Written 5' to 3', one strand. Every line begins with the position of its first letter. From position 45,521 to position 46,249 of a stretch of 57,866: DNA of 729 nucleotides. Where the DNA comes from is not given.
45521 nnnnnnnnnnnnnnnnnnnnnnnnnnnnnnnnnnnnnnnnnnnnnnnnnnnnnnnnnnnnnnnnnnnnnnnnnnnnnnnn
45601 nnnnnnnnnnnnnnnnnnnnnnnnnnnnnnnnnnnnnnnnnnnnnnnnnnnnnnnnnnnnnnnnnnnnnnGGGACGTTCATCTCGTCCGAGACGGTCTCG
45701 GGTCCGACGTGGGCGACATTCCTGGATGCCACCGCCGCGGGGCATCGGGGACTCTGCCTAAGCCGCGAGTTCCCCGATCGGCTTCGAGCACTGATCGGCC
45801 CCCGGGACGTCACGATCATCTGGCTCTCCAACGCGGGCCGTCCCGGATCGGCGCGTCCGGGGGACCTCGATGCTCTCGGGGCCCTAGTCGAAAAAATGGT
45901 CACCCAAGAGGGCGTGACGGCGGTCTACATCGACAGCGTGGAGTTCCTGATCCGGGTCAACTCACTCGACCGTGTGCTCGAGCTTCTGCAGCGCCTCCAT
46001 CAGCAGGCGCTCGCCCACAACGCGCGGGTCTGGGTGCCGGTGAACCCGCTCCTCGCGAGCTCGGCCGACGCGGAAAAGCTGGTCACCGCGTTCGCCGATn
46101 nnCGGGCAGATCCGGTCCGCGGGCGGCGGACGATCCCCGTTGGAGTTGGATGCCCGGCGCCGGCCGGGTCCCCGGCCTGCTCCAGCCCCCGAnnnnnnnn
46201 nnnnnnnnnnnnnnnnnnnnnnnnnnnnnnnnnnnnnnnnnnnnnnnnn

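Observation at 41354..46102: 1582-aa catalytically degenerate IleRS scaffold fused to HhH, a ~350-aa disordered linker and a DUF835-like domain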

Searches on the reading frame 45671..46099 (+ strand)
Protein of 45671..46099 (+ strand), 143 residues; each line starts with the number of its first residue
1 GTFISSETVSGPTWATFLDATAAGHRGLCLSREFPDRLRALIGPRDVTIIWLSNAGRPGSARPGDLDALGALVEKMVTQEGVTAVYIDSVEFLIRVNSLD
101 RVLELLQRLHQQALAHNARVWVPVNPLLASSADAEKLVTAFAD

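Call 61: find_homologous_proteins(query=P0223, max_evalue=1e-20)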
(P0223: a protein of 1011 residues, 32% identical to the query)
Query P0223 (1011 aa): 4113 proteins with E <= 1e-20 among 8000 candidates; the best 120 are listed.
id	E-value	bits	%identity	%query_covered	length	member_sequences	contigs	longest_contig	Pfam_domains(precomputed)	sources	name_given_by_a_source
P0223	0.0e+0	2324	100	100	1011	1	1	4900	PF09334.18,PF08264.20,PF14520.13,PF05763.19,PF00133.29,PF19302.5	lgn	-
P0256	0.0e+0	1038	46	100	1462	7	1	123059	PF12826.14,PF09334.18,PF01406.26,PF08264.20,PF14520.13,PF05763.19,PF12773.14,PF00133.29,PF00633.30,PF19302.5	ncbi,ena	-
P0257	0.0e+0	1034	47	100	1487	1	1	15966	PF09334.18,PF13240.12,PF08264.20,PF14520.13,PF05763.19,PF12773.14,PF00133.29,PF00633.30,PF19302.5,PF13248.12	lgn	-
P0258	0.0e+0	1023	55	67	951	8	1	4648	PF09334.18,PF01406.26,PF08264.20,PF14520.13,PF05763.19,PF01921.25,PF00133.29,PF19302.5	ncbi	-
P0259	0.0e+0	1023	49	76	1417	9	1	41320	PF12826.14,PF09334.18,PF08264.20,PF10391.16,PF14520.13,PF05763.19,PF00133.29,PF11731.15,PF14229.13,PF19302.5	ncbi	-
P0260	0.0e+0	1019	44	100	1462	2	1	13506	PF12826.14,PF09334.18,PF13240.12,PF08264.20,PF14520.13,PF05763.19,PF12773.14,PF01921.25,PF00133.29,PF00633.30,PF19302.5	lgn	-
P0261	0.0e+0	1016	45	100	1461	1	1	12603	PF12826.14,PF09334.18,PF13240.12,PF08264.20,PF14520.13,PF05763.19,PF12773.14,PF00133.29,PF19302.5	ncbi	-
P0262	0.0e+0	1015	48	100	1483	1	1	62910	PF12826.14,PF18912.7,PF09334.18,PF13240.12,PF08264.20,PF14520.13,PF05763.19,PF12773.14,PF00133.29,PF19302.5,PF13248.12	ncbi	ncbi:MAG: isoleucine--tRNA ligase [Thermoplasmata archaeon]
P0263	0.0e+0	1012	46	100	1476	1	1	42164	PF18912.7,PF09334.18,PF13240.12,PF08264.20,PF14520.13,PF05763.19,PF12773.14,PF00133.29,PF19302.5,PF13248.12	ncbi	ncbi:MAG: isoleucine--tRNA ligase [Thermoplasmata archaeon]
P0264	0.0e+0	1012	47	100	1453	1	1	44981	PF12826.14,PF09334.18,PF13240.12,PF08264.20,PF14520.13,PF05763.19,PF12773.14,PF00133.29,PF10571.16,PF00633.30,PF19302.5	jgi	jgi:isoleucyl-tRNA synthetase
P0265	1.6e-297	1008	46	100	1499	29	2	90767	PF18912.7,PF09334.18,PF13240.12,PF08264.20,PF14520.13,PF05763.19,PF12773.14,PF17032.11,PF00133.29,PF19302.5,PF13248.12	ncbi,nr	ncbi:MAG: isoleucine--tRNA ligase [Thermoplasmata archaeon]|nr:isoleucine--tRNA ligase [Thermoplasma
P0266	2.0e-295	1001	46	100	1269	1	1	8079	PF18912.7,PF09334.18,PF13240.12,PF08264.20,PF14520.13,PF05763.19,PF12773.14,PF00133.29,PF19302.5,PF13248.12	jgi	jgi:isoleucyl-tRNA synthetase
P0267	5.0e-295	999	46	100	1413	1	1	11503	PF09334.18,PF13240.12,PF08264.20,PF14520.13,PF05763.19,PF12773.14,PF00133.29,PF10571.16,PF19302.5,PF13248.12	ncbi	-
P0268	2.0e-294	997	48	76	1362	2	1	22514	PF12826.14,PF09334.18,PF08264.20,PF14520.13,PF05763.19,PF12773.14,PF00133.29,PF19302.5,PF13248.12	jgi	-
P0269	4.2e-293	993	66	16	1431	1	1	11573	PF09334.18,PF08264.20,PF14520.13,PF05763.19,PF00133.29,PF19302.5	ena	-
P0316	3.4e-280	950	47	65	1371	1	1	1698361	PF09334.18,PF08264.20,PF14520.13,PF05763.19,PF00133.29,PF19302.5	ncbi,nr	ncbi:MAG: isoleucine--tRNA ligase [Methanobacteriota archaeon]|nr:MAG: isoleucine--tRNA ligase [Eury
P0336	1.5e-278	945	45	76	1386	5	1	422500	PF09334.18,PF08264.20,PF14520.13,PF05763.19,PF00133.29,PF19302.5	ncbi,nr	ncbi:MAG: isoleucine--tRNA ligase [Methanomassiliicoccales archaeon]|nr:isoleucine--tRNA ligase [Met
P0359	2.9e-276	937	48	68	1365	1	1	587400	PF09334.18,PF08264.20,PF14520.13,PF05763.19,PF00133.29,PF19302.5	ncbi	-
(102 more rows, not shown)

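Call 66: find_encoding_contigs(protein=P0336, flank=8000, max_places=1)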
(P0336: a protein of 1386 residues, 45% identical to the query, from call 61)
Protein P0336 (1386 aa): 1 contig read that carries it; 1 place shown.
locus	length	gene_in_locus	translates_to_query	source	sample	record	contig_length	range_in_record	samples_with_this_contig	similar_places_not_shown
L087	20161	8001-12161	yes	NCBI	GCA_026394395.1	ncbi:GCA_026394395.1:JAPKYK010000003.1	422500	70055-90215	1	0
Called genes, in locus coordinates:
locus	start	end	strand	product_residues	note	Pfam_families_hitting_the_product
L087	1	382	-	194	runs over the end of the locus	PF21715:CggR_N, PF22167:PH0730-like_N, PF14544:DUF4443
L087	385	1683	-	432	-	PF01941:AdoMet_Synthase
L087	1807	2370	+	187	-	PF01381:HTH_3, PF13560:HTH_31, PF00571:CBS (weak)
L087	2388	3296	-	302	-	PF23023:Anti-Pycsar_Apyc1, PF00753:Lactamase_B, PF13691:Lactamase_B_4 (weak), PF12706:Lactamase_B_2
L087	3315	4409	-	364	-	PF07690:MFS_1, PF00083:Sugar_tr, PF12832:MFS_1_like, PF07690:MFS_1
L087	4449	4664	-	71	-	-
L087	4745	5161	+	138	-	PF00582:Usp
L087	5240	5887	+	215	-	PF00834:Ribul_P_3_epim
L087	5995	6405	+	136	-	-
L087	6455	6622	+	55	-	-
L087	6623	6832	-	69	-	PF01938:TRAM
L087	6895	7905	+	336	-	PF00752:XPG_N, PF00867:XPG_I, PF01367:5_3_exonuc (weak)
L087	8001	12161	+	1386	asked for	PF00133:tRNA-synt_1, PF09334:tRNA-synt_1g, PF08264:Anticodon_1, PF19302:DUF5915, PF14520:HHH_5, PF05763:DUF835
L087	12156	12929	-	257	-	PF01989:AcnX_swivel_put, PF00293:NUDIX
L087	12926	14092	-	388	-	PF04412:AcnX, PF28403:AcnX_2nd, PF28406:AcnX_3rd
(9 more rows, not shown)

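Call 67: find_encoding_contigs(protein=P0316, flank=8000, max_places=1)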
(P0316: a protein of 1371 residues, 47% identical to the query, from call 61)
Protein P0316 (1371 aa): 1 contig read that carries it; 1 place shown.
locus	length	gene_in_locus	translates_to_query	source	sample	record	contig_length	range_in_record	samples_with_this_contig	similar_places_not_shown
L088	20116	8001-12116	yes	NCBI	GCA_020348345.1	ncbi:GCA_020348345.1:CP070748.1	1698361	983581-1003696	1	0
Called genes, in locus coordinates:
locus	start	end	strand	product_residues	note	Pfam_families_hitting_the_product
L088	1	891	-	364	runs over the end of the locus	PF03576:Peptidase_S58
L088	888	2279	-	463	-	PF00005:ABC_tran, PF13304:AAA_21 (weak), PF00005:ABC_tran, PF08352:oligo_HPY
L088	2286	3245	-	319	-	PF00005:ABC_tran, PF08352:oligo_HPY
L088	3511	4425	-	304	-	PF23023:Anti-Pycsar_Apyc1, PF00753:Lactamase_B (weak), PF12706:Lactamase_B_2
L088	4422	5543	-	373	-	PF07690:MFS_1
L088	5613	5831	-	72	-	-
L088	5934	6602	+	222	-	PF00834:Ribul_P_3_epim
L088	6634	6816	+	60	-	-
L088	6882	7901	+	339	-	PF00752:XPG_N, PF14520:HHH_5 (faint), PF00867:XPG_I, PF01367:5_3_exonuc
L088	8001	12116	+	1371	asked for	PF00133:tRNA-synt_1, PF09334:tRNA-synt_1g, PF08264:Anticodon_1, PF19302:DUF5915, PF14520:HHH_5, PF05763:DUF835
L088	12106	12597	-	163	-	PF00293:NUDIX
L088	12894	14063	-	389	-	PF04412:AcnX, PF28403:AcnX_2nd, PF28406:AcnX_3rd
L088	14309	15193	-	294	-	PF00892:EamA, PF10639:TMEM234 (faint), PF00892:EamA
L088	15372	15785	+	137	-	-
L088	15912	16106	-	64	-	PF01599:Ribosomal_S27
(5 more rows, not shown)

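Call 68: find_encoding_contigs(protein=P0359, flank=8000, max_places=1)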
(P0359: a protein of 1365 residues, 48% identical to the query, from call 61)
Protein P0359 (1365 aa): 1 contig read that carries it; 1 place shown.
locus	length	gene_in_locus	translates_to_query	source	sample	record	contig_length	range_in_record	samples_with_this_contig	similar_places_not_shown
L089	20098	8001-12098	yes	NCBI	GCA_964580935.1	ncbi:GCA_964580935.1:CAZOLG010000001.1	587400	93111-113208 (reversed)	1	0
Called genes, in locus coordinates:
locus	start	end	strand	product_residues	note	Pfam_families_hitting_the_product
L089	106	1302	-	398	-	PF01941:AdoMet_Synthase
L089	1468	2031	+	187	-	PF13560:HTH_31 (weak), PF01381:HTH_3, PF12844:HTH_19 (weak), PF00571:CBS (weak)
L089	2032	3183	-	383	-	-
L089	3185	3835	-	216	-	PF02607:B12-binding_2, PF02310:B12-binding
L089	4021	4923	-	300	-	PF13691:Lactamase_B_4, PF23023:Anti-Pycsar_Apyc1, PF00753:Lactamase_B, PF12706:Lactamase_B_2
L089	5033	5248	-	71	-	-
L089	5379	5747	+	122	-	PF00582:Usp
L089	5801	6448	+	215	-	PF00834:Ribul_P_3_epim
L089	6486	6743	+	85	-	-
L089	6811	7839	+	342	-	PF00752:XPG_N, PF00867:XPG_I, PF01367:5_3_exonuc (weak)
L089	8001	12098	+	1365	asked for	PF00133:tRNA-synt_1, PF09334:tRNA-synt_1g, PF08264:Anticodon_1, PF19302:DUF5915, PF14520:HHH_5 (faint), PF05763:DUF835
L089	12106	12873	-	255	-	PF01989:AcnX_swivel_put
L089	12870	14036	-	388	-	PF04412:AcnX, PF28403:AcnX_2nd, PF28406:AcnX_3rd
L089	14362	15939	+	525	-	-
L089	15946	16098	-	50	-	PF01599:Ribosomal_S27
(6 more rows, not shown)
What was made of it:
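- Different locus from the active gene: active ileS lies FEN1 -> ileS -> NUDIX/AcnX (calls 66-68).
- Tried and rejected: Rejected: the active gene lies FEN1 -> ileS -> NUDIX/AcnX (calls 66-68).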

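Call 71: search_protein_families(library=pfam, proteins=[P0181, P0193, P0222, P0226, P0228, P0242], max_evalue=0.001)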
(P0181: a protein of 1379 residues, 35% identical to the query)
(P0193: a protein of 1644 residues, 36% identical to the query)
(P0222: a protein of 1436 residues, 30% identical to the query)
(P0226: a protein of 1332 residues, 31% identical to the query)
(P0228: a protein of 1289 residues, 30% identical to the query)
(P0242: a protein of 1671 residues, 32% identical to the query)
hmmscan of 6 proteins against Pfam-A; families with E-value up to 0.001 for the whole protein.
P0181 (1379 aa): 6 families
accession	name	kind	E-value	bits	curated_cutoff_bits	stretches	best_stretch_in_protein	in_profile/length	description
PF05763.18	DUF835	-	1.6e-33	115.8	33.1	1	1243-1374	3-135/136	Protein of unknown function (DUF835)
PF08264.19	Anticodon_1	-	5.3e-27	94.9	25.1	1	686-823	1-136/148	Anticodon-binding domain of tRNA ligase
PF00133.28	tRNA-synt_1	-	8.5e-17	61.4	22.7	1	38-626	22-403/414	tRNA synthetases class I (I, L, M and V)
PF14520.12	HHH_5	-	2.5e-12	47.5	27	1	1059-1111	2-54/57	Helix-hairpin-helix domain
PF19302.4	DUF5915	-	3.1e-12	46.9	27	1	860-1044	9-187/195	Domain of unknown function (DUF5915)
PF13248.11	Zn_ribbon_3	-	0.00096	19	27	1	1123-1144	4-25/26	zinc-ribbon domain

P0193 (1644 aa): 12 families
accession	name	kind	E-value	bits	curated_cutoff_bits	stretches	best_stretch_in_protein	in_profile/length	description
PF00133.28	tRNA-synt_1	-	3.6e-107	359.1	22.7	1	18-639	3-411/414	tRNA synthetases class I (I, L, M and V)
PF05763.18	DUF835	-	3.5e-31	108.2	33.1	1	1512-1638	8-135/136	Protein of unknown function (DUF835)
PF08264.19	Anticodon_1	-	7.4e-29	101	25.1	1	689-835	1-145/148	Anticodon-binding domain of tRNA ligase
PF19302.4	DUF5915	-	9.5e-22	77.9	27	1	854-1050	1-192/195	Domain of unknown function (DUF5915)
PF09334.17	tRNA-synt_1g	-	2.2e-20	73.2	20.1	2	47-194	8-136/391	tRNA synthetases class I (M)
PF14520.12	HHH_5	-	1.4e-12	48.3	27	2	1282-1326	11-55/57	Helix-hairpin-helix domain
PF12826.13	HHH_2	-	3.3e-07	30.8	27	1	1282-1330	12-59/64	Helix-hairpin-helix motif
PF14559.12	TPR_19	-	1.4e-06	29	25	1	1377-1431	11-65/68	Tetratricopeptide repeat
PF13428.12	TPR_14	-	2.9e-05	24.8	23.5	1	1391-1431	1-41/44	Tetratricopeptide repeat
PF13432.12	TPR_16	-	5.1e-05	24.1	32.7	0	1397-1428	3-34/65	Tetratricopeptide repeat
PF00633.29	HHH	-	7e-05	22.9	24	0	1302-1324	7-29/30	Helix-hairpin-helix motif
PF13174.12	TPR_6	-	0.00095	20.1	26.3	0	1402-1424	11-33/33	Tetratricopeptide repeat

P0222 (1436 aa): 11 families
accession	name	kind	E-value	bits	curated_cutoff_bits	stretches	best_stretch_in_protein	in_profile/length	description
PF00133.28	tRNA-synt_1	-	1.5e-98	330.7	22.7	1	17-630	1-404/414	tRNA synthetases class I (I, L, M and V)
PF05763.18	DUF835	-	2.2e-35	121.8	33.1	1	1302-1431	6-135/136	Protein of unknown function (DUF835)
PF08264.19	Anticodon_1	-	5.1e-32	111.2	25.1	1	687-835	1-147/148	Anticodon-binding domain of tRNA ligase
PF14520.12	HHH_5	-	6.2e-22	78.3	27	2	1191-1241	6-56/57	Helix-hairpin-helix domain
PF12826.13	HHH_2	-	6.1e-17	62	27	2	1079-1118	22-61/64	Helix-hairpin-helix motif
PF19302.4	DUF5915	-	3.1e-14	53.4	27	1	878-1032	25-179/195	Domain of unknown function (DUF5915)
PF09334.17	tRNA-synt_1g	-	1.2e-13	51.1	20.1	1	48-195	8-136/391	tRNA synthetases class I (M)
PF00633.29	HHH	-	2.9e-09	36.7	24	1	1082-1111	1-30/30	Helix-hairpin-helix motif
PF12836.13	HHH_3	-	3.5e-08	33.9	27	1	1088-1111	10-33/65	Helix-hairpin-helix motif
PF10391.15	DNA_pol_lambd_f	-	3.3e-06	27.3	29.8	1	1191-1229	5-43/51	Fingers domain of DNA polymerase lambda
PF11731.14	Cdd1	-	3.6e-05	24.3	25.5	0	1191-1222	10-41/86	Pathogenicity locus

P0226 (1332 aa): 7 families
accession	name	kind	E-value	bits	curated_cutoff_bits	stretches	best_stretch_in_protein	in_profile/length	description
PF05763.18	DUF835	-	1.3e-30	106.4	33.1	1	1194-1323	3-133/136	Protein of unknown function (DUF835)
PF08264.19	Anticodon_1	-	1.7e-27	96.6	25.1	1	671-815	1-147/148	Anticodon-binding domain of tRNA ligase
PF00133.28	tRNA-synt_1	-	1.5e-23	83.7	22.7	1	16-547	2-330/414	tRNA synthetases class I (I, L, M and V)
PF19302.4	DUF5915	-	9.7e-15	55.1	27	1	843-1032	9-192/195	Domain of unknown function (DUF5915)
PF14520.12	HHH_5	-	3e-09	37.7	27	1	1045-1097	5-57/57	Helix-hairpin-helix domain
PF10391.15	DNA_pol_lambd_f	-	6.4e-05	23.1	29.8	1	1044-1078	3-37/51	Fingers domain of DNA polymerase lambda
PF12826.13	HHH_2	-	0.00027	21.5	27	0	1050-1101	11-61/64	Helix-hairpin-helix motif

P0228 (1289 aa): 6 families
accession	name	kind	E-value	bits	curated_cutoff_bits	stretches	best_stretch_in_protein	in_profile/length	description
PF05763.18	DUF835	-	6.5e-30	104.1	33.1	1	1149-1275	3-130/136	Protein of unknown function (DUF835)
PF08264.19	Anticodon_1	-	6.8e-27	94.6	25.1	1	660-806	1-146/148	Anticodon-binding domain of tRNA ligase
PF00133.28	tRNA-synt_1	-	5.4e-22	78.6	22.7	1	5-583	2-377/414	tRNA synthetases class I (I, L, M and V)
PF19302.4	DUF5915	-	1.3e-17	64.5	27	1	848-1023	23-193/195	Domain of unknown function (DUF5915)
PF14520.12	HHH_5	-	6.2e-10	39.8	27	1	1035-1086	5-56/57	Helix-hairpin-helix domain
PF12826.13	HHH_2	-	0.00044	20.8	27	0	1043-1092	14-62/64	Helix-hairpin-helix motif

P0242 (1671 aa): 11 families
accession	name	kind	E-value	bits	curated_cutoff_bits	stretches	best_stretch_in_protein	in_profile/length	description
PF00133.28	tRNA-synt_1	-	4.9e-88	296.1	22.7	1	22-634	5-405/414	tRNA synthetases class I (I, L, M and V)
PF08264.19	Anticodon_1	-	9.1e-33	113.7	25.1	1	692-836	1-143/148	Anticodon-binding domain of tRNA ligase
PF05763.18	DUF835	-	1.1e-32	113.1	33.1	1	1545-1664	15-135/136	Protein of unknown function (DUF835)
PF14520.12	HHH_5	-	5.6e-19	68.8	27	2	1275-1317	10-52/57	Helix-hairpin-helix domain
PF19302.4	DUF5915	-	1.4e-14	54.5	27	1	879-1057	21-193/195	Domain of unknown function (DUF5915)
PF09334.17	tRNA-synt_1g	-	1.5e-08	34.3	20.1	0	48-99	7-58/391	tRNA synthetases class I (M)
PF12826.13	HHH_2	-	2.7e-07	31.1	27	0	1279-1323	15-58/64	Helix-hairpin-helix motif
PF00633.29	HHH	-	4.4e-06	26.7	24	1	1290-1317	1-28/30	Helix-hairpin-helix motif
PF11731.14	Cdd1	-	0.00022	21.8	25.5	0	1264-1301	3-40/86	Pathogenicity locus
PF18912.6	DZR_2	-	0.00042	20.5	27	0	1127-1157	17-48/56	Double zinc ribbon domain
PF12836.13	HHH_3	-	0.00044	20.7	27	0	1296-1322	10-36/65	Helix-hairpin-helix motif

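Call 75: find_homologous_proteins(query=A7, max_evalue=1e-30)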
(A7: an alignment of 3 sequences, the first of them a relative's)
Query A7 (3 sequences) (1332 aa, profile of the alignment): 46 proteins with E <= 1e-30 among 8000 candidates.
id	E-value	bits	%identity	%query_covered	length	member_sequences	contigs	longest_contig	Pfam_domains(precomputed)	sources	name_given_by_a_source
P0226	0.0e+0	2301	100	100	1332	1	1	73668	PF08264.20,PF14520.13,PF05763.19,PF00133.29,PF19302.5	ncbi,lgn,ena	-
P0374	0.0e+0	1685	52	82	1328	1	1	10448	PF08264.20,PF14520.13,PF05763.19,PF00133.29,PF19302.5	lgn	-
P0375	0.0e+0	1565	46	99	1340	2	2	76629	PF08264.20,PF14520.13,PF05763.19,PF00133.29,PF19302.5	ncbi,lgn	-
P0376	0.0e+0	1110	33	99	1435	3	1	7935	PF09334.18,PF08264.20,PF14520.13,PF05763.19,PF00133.29,PF19302.5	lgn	-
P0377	0.0e+0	1044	29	88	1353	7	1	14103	PF12826.14,PF08264.20,PF14520.13,PF05763.19,PF00133.29,PF00633.30,PF19302.5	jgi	jgi:isoleucyl-tRNA synthetase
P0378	5.8e-129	450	21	74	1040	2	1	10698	PF09334.18,PF01406.26,PF08264.20,PF00133.29,PF19302.5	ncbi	-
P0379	9.0e-117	409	23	74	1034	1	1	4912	PF09334.18,PF08264.20,PF00133.29,PF19302.5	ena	-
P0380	1.4e-113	399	23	77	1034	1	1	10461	PF09334.18,PF08264.20,PF00133.29,PF19302.5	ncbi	-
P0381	2.9e-110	388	23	71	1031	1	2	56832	PF09334.18,PF01406.26,PF08264.20,PF01921.25,PF00133.29,PF19302.5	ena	-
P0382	8.3e-105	370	22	75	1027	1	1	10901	PF09334.18,PF08264.20,PF01921.25,PF00133.29,PF19302.5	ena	-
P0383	1.6e-98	349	21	75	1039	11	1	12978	PF09334.18,PF08264.20,PF01921.25,PF00133.29,PF19302.5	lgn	-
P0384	7.0e-98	347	24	60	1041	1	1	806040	PF09334.18,PF08264.20,PF00133.29,PF19302.5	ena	-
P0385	4.7e-93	331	21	77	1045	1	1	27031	PF09334.18,PF08264.20,PF00133.29,PF19302.5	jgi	jgi:isoleucyl-tRNA synthetase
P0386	1.0e-92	330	23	76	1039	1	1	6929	PF09334.18,PF08264.20,PF00133.29,PF19302.5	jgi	jgi:isoleucyl-tRNA synthetase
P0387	2.2e-92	329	21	74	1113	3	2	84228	PF09334.18,PF08264.20,PF00133.29,PF19302.5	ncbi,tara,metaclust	tara:strand:- start:1421 stop:4762 length:3342 start_codon:yes stop_codon:yes gene_type:complete|met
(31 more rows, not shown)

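Call 76: find_encoding_contigs(protein=P0226, flank=10000, max_places=1)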
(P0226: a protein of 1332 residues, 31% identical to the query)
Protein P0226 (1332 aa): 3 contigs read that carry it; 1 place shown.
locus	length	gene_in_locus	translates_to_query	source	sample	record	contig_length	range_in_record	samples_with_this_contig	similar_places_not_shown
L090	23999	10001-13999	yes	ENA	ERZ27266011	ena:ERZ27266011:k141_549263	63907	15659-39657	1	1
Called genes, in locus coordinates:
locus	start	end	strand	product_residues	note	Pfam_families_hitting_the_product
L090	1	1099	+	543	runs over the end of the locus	PF05960:DUF885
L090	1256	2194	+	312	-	PF00005:ABC_tran, PF13304:AAA_21 (weak), PF13732:DrrA1-3_C (weak)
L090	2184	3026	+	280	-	PF12679:ABC2_membrane_2 (weak)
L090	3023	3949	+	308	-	PF00005:ABC_tran, PF13175:AAA_15 (faint), PF13476:AAA_23 (weak), PF13304:AAA_21 (weak)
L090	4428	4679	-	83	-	-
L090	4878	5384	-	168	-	PF00156:Pribosyltran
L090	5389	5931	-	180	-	PF01864:CarS-like, PF01148:CTP_transf_1 (weak)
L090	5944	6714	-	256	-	PF02633:Creatininase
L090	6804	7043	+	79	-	PF04457:MJ1316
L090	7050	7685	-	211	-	PF01997:Translin (weak)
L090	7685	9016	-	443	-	PF02844:GARS_N, PF01071:GARS_A, PF02843:GARS_C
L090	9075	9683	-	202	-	PF05239:PRC (weak), PF09939:DUF2171 (faint)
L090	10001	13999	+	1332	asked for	PF00133:tRNA-synt_1, PF08264:Anticodon_1, PF19302:DUF5915, PF14520:HHH_5, PF05763:DUF835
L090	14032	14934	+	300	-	PF02558:ApbA, PF08546:ApbA_C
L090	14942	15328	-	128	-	PF21485:IF5A-like_N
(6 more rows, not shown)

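Call 77: find_encoding_contigs(protein=P0375, flank=10000, max_places=1)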
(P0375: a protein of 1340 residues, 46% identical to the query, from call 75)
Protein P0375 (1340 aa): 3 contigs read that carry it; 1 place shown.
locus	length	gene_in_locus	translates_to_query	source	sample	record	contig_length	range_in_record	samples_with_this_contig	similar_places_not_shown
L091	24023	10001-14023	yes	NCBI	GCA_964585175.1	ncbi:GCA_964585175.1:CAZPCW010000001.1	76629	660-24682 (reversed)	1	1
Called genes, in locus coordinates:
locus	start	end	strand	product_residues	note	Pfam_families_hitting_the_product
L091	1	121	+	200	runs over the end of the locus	PF01917:Flagellin_arch-type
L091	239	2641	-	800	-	PF07705:CARDB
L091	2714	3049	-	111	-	PF01978:TrmB (weak)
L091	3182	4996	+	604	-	PF08439:Peptidase_M3_N, PF01432:Peptidase_M3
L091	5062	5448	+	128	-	PF21485:IF5A-like_N, PF01287:eIF-5a (faint)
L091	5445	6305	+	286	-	PF00491:Arginase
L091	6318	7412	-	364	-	PF00091:Tubulin, PF12327:FtsZ_C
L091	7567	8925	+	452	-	PF01134:GIDA (weak), PF03486:HI0933_like (faint), PF07992:Pyr_redox_2, PF12831:FAD_oxidored (faint), PF13450:NAD_binding_8 (faint), PF13738:Pyr_redox_3, PF00070:Pyr_redox, PF02852:Pyr_redox_dim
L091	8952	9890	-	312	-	-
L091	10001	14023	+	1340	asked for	PF00133:tRNA-synt_1, PF08264:Anticodon_1, PF19302:DUF5915, PF14520:HHH_5, PF05763:DUF835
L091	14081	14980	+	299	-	PF02558:ApbA, PF08546:ApbA_C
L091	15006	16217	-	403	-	PF00919:UPF0004, PF04055:Radical_SAM, PF01938:TRAM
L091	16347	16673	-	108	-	-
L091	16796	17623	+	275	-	PF00795:CN_hydrolase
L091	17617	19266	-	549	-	PF00361:Proton_antipo_M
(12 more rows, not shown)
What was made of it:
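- Low-GC degenerate paralogues also lie 1-4.5 kb from aIF5A (calls 76, 77).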
